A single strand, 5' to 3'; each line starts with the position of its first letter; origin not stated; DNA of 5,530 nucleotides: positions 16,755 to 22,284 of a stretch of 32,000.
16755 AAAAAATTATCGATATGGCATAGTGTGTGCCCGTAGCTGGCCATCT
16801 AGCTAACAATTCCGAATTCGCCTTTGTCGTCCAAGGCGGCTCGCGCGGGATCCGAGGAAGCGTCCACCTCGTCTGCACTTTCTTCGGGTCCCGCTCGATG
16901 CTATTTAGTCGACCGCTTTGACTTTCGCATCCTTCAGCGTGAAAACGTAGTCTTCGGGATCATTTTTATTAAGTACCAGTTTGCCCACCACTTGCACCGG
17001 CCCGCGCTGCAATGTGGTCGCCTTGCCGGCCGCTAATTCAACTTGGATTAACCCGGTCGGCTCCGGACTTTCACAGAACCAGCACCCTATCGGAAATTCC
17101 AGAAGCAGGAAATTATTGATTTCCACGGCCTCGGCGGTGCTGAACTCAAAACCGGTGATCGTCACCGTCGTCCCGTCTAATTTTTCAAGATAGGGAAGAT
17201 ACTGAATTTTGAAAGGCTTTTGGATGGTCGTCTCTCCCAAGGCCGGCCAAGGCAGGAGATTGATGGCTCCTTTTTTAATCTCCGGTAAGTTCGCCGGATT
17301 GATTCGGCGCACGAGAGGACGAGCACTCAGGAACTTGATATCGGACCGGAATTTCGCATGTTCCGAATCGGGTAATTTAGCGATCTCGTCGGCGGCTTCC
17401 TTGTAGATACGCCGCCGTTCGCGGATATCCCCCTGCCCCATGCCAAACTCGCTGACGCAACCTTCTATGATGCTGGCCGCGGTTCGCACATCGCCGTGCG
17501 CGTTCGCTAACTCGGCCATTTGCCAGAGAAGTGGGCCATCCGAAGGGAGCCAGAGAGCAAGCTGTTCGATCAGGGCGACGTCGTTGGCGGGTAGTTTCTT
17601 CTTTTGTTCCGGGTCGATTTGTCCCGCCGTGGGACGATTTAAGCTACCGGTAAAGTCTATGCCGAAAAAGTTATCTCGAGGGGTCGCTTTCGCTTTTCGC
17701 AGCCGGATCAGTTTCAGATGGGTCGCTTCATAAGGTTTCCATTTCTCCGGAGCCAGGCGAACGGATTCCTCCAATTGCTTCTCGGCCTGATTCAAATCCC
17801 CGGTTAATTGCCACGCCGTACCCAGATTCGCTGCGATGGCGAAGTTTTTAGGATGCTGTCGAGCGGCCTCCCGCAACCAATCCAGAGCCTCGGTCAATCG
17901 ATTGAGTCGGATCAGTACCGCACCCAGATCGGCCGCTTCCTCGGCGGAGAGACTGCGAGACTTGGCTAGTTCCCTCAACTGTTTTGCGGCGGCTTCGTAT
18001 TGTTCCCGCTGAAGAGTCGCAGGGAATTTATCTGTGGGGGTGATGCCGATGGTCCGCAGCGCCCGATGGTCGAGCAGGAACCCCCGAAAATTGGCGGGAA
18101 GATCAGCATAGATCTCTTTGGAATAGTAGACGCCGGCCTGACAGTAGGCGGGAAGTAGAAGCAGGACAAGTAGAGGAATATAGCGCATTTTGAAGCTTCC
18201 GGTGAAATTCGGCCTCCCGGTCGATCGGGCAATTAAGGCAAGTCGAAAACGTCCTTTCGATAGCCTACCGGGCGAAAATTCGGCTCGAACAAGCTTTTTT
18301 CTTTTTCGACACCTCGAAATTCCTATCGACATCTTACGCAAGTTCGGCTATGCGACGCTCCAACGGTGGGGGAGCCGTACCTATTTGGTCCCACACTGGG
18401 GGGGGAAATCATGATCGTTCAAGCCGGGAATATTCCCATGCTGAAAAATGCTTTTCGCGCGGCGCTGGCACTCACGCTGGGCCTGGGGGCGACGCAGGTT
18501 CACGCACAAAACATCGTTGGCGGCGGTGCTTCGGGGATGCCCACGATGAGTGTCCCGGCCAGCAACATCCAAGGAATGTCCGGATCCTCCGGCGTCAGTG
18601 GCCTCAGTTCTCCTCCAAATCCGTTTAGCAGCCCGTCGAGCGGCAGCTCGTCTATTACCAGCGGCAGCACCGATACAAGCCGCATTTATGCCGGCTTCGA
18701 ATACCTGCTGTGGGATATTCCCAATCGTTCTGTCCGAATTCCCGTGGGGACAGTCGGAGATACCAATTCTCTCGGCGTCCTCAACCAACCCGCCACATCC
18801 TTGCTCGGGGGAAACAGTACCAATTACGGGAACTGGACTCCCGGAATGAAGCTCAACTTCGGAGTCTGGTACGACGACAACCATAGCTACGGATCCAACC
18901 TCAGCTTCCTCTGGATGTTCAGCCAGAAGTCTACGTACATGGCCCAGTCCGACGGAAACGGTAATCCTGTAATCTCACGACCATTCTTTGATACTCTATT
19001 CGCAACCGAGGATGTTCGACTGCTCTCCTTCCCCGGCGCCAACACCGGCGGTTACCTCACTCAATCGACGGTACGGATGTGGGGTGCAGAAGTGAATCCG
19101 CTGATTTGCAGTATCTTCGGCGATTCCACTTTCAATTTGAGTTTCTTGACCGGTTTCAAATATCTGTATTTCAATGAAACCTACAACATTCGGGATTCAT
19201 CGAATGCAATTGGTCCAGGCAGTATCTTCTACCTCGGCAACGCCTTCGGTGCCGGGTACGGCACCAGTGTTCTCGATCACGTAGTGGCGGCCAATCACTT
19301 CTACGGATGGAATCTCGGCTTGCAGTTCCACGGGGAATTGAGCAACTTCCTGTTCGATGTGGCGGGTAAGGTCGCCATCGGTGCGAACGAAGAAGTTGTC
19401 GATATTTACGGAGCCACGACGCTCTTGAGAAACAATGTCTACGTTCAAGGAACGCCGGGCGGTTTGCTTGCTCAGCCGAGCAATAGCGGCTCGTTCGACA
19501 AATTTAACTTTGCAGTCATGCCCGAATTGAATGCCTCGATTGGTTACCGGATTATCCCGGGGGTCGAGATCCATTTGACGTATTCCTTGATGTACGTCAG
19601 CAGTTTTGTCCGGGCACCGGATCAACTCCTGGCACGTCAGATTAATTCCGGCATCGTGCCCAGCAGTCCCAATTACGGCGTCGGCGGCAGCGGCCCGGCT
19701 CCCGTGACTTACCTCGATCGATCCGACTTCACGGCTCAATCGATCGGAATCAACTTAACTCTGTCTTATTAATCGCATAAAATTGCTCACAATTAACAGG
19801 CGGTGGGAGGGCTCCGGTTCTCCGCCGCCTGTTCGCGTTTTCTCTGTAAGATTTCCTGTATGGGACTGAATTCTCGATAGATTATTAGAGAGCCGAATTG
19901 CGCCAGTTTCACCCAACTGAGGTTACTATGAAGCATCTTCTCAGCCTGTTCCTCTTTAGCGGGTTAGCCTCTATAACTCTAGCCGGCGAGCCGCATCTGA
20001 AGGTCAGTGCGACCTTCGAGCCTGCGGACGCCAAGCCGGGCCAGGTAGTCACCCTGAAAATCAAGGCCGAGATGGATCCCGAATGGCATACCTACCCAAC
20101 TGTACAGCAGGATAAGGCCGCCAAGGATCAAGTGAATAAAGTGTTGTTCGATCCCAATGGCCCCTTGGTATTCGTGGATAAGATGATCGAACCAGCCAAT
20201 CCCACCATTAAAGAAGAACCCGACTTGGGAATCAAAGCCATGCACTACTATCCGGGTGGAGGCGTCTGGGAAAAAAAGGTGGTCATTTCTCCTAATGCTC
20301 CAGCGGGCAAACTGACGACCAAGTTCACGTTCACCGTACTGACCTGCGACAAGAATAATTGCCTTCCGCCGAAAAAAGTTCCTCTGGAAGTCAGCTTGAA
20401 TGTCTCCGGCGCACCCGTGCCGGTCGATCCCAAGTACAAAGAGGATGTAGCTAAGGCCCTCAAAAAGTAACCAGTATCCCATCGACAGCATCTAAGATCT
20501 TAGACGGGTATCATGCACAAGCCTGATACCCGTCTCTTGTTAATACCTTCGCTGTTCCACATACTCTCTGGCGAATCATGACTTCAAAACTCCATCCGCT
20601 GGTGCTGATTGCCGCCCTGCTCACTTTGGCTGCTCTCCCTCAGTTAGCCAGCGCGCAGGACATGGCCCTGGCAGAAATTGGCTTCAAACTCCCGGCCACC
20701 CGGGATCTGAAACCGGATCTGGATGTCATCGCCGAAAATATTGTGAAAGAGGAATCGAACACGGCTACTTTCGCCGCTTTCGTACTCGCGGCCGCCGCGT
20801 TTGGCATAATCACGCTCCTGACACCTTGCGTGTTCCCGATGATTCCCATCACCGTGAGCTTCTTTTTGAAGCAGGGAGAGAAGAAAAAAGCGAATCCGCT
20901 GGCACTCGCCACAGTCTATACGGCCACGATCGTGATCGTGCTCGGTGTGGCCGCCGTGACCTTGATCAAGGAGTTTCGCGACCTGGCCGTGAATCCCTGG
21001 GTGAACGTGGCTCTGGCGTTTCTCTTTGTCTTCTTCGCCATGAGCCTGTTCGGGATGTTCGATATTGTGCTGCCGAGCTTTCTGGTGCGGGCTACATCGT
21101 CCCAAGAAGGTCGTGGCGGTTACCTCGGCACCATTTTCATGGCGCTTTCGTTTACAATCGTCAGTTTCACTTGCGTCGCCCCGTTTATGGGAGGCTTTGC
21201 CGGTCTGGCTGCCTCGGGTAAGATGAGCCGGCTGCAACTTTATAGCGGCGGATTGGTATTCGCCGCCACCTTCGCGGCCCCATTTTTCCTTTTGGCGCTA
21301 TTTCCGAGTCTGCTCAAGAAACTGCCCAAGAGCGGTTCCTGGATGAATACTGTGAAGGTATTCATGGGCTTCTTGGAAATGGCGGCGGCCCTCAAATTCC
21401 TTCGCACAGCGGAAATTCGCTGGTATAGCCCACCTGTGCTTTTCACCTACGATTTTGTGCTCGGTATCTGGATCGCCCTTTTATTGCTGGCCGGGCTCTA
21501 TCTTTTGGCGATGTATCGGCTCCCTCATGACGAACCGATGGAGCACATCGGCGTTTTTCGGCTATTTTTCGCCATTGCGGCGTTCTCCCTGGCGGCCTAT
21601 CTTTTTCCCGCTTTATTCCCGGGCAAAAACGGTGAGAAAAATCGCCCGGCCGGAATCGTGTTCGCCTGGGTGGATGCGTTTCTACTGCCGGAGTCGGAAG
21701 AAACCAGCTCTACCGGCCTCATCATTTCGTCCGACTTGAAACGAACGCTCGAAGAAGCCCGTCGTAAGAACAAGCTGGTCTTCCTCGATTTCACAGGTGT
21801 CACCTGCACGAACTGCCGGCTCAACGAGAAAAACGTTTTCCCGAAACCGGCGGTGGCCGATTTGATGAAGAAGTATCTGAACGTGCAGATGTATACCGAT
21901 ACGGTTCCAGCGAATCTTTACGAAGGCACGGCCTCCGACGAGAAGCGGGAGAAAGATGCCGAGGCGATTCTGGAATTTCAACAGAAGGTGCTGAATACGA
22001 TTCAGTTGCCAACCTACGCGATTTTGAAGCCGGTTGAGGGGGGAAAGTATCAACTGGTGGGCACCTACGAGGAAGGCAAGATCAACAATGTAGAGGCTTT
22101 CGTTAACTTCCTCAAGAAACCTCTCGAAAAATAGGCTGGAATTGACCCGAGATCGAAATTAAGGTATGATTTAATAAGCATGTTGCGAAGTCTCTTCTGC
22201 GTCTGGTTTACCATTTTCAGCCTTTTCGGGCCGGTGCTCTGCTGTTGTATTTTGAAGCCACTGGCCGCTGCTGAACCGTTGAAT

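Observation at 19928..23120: Four-gene cassette: split DsbD (alpha | beta-gamma) plus a CPFC/CPC protein plus an 18-Cys heptad-repeat protein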

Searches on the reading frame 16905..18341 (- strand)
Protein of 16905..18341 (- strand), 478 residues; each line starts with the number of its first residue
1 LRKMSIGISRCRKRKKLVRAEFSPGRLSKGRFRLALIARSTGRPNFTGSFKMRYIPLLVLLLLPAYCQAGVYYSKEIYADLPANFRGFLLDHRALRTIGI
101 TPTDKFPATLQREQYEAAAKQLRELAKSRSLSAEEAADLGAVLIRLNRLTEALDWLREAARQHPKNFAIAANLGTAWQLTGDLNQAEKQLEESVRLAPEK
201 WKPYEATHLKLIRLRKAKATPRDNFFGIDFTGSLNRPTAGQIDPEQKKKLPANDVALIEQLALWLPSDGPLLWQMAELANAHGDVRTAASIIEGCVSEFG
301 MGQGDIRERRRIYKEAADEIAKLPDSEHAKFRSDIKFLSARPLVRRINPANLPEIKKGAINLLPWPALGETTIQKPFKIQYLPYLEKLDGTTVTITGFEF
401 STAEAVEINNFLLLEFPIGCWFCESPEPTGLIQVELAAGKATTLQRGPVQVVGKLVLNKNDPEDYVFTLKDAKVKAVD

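Call 32: search_protein_families(library=pfam, proteins=[window:16905-18341:-], max_evalue=0.001)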
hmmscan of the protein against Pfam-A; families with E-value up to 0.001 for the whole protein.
window:16905-18341:- (478 aa): 7 families
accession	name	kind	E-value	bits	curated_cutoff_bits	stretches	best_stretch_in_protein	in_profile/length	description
PF13432.12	TPR_16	-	3.1e-06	27.9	32.7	1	107-166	5-64/65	Tetratricopeptide repeat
PF13428.12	TPR_14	-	2.1e-05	25.2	23.5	0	135-174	3-42/44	Tetratricopeptide repeat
PF07719.23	TPR_2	-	4.7e-05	23.6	27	0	136-166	4-34/34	Tetratricopeptide repeat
PF14559.12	TPR_19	-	0.00013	22.6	25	1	145-198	3-56/68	Tetratricopeptide repeat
PF00515.34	TPR_1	-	0.00021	21.4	27.8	0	172-199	6-33/34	Tetratricopeptide repeat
PF11736.14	DUF3299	-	0.0003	21.3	22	1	383-461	42-122/139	Protein of unknown function (DUF3299)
PF13424.12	TPR_12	-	0.00042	20.9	30.1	1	137-198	6-76/77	Tetratricopeptide repeat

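Call 33: search_protein_families(library=ncbifam, proteins=[window:16905-18341:-], max_evalue=0.01)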
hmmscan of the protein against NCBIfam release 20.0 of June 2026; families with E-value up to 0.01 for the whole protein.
window:16905-18341:- (478 aa): 6 families
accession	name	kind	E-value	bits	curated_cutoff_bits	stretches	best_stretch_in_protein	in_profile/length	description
NF040959.1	MamA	equivalog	8.9e-09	35.1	200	1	108-206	80-178/204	magnetosome protein MamA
TIGR02917.1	PEP_TPR_lipo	equivalog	2.9e-06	25.5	312.2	1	110-199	680-768/899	XrtA/PEP-CTERM system TPR-repeat protein PrsT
NF033920.0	C39_PA2778_fam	equivalog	0.0011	18.4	150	1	110-198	167-255/255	PA2778 family cysteine peptidase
NF052400.1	M48_BAM_BepA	equivalog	0.0017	17.2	570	1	109-200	317-408/483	beta-barrel assembly-enhancing protease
TIGR02521.1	type_IV_pilW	equivalog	0.004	16.7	154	1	111-202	43-136/234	type IV pilus biogenesis/stability protein PilW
NF052304.1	CdsG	equivalog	0.0047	17.1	170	1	134-195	41-105/133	CdsG family type III secretion system protein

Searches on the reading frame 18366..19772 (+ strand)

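Call 32: search_protein_families(library=pfam, proteins=[window:18366-19772:+], max_evalue=0.001)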
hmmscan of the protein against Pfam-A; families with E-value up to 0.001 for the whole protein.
window:18366-19772:+ (468 aa): 1 family
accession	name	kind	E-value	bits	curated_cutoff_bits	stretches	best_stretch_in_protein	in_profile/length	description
PF07585.17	BBP7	-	1.4e-55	189.4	26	1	111-466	4-348/350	Putative beta barrel porin-7 (BBP7)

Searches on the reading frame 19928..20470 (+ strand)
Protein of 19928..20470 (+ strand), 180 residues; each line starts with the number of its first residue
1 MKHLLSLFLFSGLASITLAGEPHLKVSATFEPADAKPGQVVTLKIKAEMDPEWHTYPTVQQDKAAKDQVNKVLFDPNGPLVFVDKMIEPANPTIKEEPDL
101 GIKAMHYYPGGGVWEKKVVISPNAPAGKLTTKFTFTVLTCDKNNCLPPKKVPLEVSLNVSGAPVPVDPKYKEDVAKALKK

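Call 3: search_protein_families(library=pfam, proteins=[window:19928-20470:+], max_evalue=1)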
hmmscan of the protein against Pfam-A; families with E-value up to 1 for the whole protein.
window:19928-20470:+ (180 aa): 3 families
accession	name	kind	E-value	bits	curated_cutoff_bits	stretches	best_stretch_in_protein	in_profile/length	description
PF11412.14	DsbD_N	-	0.00035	21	25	1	33-150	13-112/119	Thiol:disulfide interchange protein DsbD, N-terminal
PF07703.20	A2M_BRD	-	0.13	13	22.7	1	12-48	85-123/140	Alpha-2-macroglobulin bait region domain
PF18727.6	ALMS_repeat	-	0.13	12.6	30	0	154-169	11-26/47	Alstrom syndrome repeat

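Call 4: search_protein_families(library=ncbifam, proteins=[window:19928-20470:+], max_evalue=1)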
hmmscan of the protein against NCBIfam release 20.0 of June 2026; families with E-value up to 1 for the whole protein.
window:19928-20470:+ (180 aa): 0 families

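Call 37: search_solved_structures(query=window:19928-20470:+, max_evalue=1, show_alignments=1)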
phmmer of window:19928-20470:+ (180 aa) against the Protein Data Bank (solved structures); distinct sequences matched with E-value up to 1: 4.
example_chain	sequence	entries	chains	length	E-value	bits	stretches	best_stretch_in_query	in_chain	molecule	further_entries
4txo_C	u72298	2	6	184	0.39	13.9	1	12-91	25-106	Thiol:disulfide interchange protein TlpA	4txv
4zzk_A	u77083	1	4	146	0.4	13.9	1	42-95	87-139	Basal-body rod modification protein FlgD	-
1jfu_A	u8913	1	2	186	0.47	13.6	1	12-91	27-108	THIOL:DISULFIDE INTERCHANGE PROTEIN TLPA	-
4zzf_A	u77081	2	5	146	0.49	13.6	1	42-95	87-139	Flagellar basal body rod modification protein | Basal-body rod modification protein FlgD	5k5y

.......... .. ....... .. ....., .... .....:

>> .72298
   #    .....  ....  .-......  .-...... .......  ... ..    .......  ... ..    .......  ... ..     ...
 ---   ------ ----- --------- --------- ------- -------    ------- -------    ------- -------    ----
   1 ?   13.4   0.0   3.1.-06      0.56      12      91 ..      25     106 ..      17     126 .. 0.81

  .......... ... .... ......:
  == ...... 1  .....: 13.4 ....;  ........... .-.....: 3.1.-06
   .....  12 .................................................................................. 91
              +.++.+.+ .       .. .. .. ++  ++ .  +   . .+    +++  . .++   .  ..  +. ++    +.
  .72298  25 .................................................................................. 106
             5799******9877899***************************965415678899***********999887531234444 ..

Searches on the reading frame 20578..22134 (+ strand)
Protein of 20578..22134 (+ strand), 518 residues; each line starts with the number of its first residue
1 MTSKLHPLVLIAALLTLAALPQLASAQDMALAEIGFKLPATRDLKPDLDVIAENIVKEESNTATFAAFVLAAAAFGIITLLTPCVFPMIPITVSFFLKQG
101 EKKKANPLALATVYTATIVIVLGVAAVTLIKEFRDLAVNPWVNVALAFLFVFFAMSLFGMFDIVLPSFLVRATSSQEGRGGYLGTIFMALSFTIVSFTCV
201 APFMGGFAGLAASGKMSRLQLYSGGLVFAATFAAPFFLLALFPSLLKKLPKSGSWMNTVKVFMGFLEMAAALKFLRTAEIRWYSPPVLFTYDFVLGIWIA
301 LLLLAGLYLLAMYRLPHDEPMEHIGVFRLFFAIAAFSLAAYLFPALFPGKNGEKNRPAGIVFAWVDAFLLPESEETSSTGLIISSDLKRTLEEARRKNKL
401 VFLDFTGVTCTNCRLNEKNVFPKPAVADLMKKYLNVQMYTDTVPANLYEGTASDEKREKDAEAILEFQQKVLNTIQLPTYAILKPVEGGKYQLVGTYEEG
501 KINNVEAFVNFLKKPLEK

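Call 3: search_protein_families(library=pfam, proteins=[window:20578-22134:+], max_evalue=1)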
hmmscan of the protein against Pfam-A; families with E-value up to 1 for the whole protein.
window:20578-22134:+ (518 aa): 6 families
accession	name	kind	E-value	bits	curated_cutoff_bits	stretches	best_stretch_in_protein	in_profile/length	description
PF02683.22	DsbD_TM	-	6.4e-26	91.4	27.1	1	68-275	4-215/219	Cytochrome C biogenesis protein transmembrane domain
PF13899.12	Thioredoxin_7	-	1.7e-07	31.7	27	1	385-485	4-83/83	Thioredoxin-like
PF03190.21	Thioredox_DsbH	-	6.9e-05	23.3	27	1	389-438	28-78/163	Protein of unknown function, DUF255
PF13098.12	Thioredoxin_2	-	0.0017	19.1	27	1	395-486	2-85/104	Thioredoxin-like domain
PF12354.14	Internalin_N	-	0.16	12.4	24.1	1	418-443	13-38/44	Bacterial adhesion/invasion protein N terminal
PF25813.1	zf_VAL1_N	-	0.28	11.6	27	1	398-417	28-47/50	VAL1-like, N-terminal zinc finger domain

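Call 4: search_protein_families(library=ncbifam, proteins=[window:20578-22134:+], max_evalue=1)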
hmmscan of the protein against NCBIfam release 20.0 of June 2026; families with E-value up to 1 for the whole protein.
window:20578-22134:+ (518 aa): 5 families
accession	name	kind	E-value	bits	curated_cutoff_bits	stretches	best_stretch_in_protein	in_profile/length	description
NF045694.1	seleno_TsoB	exception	1.9e-39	135.2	805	2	64-277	180-393/572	rhodanese/DsbD fusion-like selenoprotein TsoB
NF001419.0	PRK00293.1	subfamily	1.7e-34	119.4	330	1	57-438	160-517/574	protein-disulfide reductase DsbD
NF041199.1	trx7_PDZ_seleno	equivalog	0.00096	18.2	300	1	383-438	3-60/390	Trx7/PDZ domain-containing (seleno)protein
NF005929.0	PRK07946.1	equivalog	0.013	15.2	157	1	100-135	63-97/204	Na(+)/H(+) antiporter subunit C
NF045500.1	Omp28_seleno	equivalog_domain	0.018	14.5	200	1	383-413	23-54/377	Omp28-related selenoprotein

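Call 23: find_related_loci(query=window:20578-22134:+, collection=metagenome_contigs, flank=5000)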
Query window:20578-22134:+ (518 aa) in metagenome_contigs; peptide patterns used: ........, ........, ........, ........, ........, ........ (x = any residue, [..] = any of these).
372 stretches matched a pattern; 5 encode a relative of the query (tblastn E <= 1e-3); 5 distinct loci.
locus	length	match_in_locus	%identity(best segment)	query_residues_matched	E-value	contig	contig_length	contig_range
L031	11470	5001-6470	56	31-517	4e-178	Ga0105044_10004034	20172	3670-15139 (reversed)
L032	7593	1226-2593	54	62-514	1e-161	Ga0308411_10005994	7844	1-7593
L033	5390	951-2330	55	58-518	4e-143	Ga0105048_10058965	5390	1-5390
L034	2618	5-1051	34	255-512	6e-31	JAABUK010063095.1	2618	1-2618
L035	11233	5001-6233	35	82-512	2e-64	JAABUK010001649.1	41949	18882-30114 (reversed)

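Call 34: search_protein_families(library=pfam, proteins=[L031:718-1590:+], max_evalue=0.01)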
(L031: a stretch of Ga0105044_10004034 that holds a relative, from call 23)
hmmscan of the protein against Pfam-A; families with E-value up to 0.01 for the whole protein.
L031:718-1590:+ (290 aa): 1 family
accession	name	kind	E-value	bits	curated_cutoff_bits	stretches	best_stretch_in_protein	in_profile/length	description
PF11412.14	DsbD_N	-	1.9e-05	25.1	25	1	141-260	10-113/119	Thiol:disulfide interchange protein DsbD, N-terminal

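Call 35: find_encoding_contigs(protein=window:20578-22134:+, flank=5000, max_places=6)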
Protein window:20578-22134:+ (518 aa): 1 contig read that carries it; 1 place shown.
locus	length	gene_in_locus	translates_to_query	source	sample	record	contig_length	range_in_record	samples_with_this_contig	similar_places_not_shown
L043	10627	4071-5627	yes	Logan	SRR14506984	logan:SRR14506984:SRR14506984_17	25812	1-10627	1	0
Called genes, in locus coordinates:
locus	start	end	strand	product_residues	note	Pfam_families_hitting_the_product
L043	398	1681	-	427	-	PF13432:TPR_16 (weak), PF13428:TPR_14 (faint)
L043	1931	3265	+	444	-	PF07585:BBP7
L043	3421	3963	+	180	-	-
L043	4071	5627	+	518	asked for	PF02683:DsbD_TM, PF13098:Thioredoxin_2 (faint), PF13899:Thioredoxin_7 (weak)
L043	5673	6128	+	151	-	-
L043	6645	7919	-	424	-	PF07394:DUF1501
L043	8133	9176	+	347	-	PF00493:MCM (weak), PF20030:bpMoxR, PF07726:AAA_3, PF07728:AAA_5, PF17863:AAA_lid_2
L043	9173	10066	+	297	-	PF01882:DUF58, PF13519:VWA_2 (weak)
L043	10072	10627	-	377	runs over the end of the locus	PF21948:LplA-B_cat, PF03099:BPL_LplA_LipB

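Call 38: search_solved_structures(query=window:20578-22134:+, max_evalue=0.01)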
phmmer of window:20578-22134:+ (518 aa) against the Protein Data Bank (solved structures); distinct sequences matched with E-value up to 0.01: 1.
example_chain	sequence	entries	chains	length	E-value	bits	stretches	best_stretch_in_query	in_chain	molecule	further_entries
3f9u_A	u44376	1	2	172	2.7e-06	29.9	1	387-515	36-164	Putative exported cytochrome C biogenesis-related protein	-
